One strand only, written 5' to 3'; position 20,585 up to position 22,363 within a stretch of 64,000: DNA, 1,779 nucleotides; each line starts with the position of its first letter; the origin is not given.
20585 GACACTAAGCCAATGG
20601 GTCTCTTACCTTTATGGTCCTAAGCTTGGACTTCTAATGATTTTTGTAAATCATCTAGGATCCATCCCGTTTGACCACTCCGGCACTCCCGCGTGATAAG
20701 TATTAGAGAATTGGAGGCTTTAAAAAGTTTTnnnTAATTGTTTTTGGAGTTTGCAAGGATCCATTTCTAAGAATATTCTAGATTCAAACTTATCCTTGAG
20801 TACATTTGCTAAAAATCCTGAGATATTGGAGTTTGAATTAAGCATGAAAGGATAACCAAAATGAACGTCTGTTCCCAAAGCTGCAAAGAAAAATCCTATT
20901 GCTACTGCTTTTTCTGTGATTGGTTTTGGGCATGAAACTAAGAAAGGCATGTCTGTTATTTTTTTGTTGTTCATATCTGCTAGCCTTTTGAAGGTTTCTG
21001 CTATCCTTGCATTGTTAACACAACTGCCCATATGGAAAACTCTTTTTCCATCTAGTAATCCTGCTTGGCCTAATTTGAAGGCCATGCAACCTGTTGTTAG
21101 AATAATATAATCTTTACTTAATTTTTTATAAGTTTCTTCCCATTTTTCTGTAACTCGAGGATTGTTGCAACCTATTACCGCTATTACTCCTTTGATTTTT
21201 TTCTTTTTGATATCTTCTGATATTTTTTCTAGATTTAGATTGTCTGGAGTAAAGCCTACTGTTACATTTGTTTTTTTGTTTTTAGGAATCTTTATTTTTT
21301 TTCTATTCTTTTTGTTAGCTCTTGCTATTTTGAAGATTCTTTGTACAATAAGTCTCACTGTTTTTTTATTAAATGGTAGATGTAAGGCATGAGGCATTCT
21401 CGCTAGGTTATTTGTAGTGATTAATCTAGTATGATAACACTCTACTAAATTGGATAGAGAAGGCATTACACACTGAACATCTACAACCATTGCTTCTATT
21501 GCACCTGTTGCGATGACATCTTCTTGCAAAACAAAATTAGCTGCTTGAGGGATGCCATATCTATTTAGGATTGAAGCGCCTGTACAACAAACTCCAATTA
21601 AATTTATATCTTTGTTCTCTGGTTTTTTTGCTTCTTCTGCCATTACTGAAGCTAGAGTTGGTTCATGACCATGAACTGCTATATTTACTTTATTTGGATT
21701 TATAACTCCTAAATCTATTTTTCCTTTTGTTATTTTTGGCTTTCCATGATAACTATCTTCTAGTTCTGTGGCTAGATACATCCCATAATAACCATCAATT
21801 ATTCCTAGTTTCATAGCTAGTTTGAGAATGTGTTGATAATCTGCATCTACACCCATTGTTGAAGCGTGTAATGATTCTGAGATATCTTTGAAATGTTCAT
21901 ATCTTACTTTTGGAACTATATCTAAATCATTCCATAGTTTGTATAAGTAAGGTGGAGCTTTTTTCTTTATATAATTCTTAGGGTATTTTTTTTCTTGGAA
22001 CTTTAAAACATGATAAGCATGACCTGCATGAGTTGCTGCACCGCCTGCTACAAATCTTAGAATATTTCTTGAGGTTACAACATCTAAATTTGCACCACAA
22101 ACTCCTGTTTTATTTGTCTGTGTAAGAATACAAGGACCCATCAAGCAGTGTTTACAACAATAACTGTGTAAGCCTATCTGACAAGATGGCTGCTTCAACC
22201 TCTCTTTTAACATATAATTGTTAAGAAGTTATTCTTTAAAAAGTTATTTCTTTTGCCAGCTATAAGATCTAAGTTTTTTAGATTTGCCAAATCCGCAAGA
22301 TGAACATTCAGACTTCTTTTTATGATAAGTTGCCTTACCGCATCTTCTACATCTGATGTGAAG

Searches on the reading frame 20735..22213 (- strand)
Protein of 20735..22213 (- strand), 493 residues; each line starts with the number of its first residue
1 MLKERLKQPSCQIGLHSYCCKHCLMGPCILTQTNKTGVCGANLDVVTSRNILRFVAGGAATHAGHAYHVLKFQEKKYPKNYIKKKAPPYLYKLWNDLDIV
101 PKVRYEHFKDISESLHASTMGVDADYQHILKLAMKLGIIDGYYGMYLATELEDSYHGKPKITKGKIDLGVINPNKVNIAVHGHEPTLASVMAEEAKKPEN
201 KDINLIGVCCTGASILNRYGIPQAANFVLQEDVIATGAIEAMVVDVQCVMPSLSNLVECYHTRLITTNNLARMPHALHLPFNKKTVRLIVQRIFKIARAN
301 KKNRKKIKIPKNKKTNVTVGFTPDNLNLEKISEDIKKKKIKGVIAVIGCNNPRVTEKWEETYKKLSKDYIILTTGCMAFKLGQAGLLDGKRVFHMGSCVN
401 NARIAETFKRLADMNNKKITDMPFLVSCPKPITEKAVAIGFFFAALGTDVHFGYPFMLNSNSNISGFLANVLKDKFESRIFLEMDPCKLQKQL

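Call 38: search_protein_families(library=pfam, proteins=[window:20735-22213:-], max_evalue=0.01)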
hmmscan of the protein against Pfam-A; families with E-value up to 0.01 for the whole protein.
window:20735-22213:- (493 aa): 1 family
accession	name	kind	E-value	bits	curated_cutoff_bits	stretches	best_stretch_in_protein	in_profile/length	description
PF03063.25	Prismane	-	1.1e-105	354.6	27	2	76-486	111-512/513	Prismane/CO dehydrogenase family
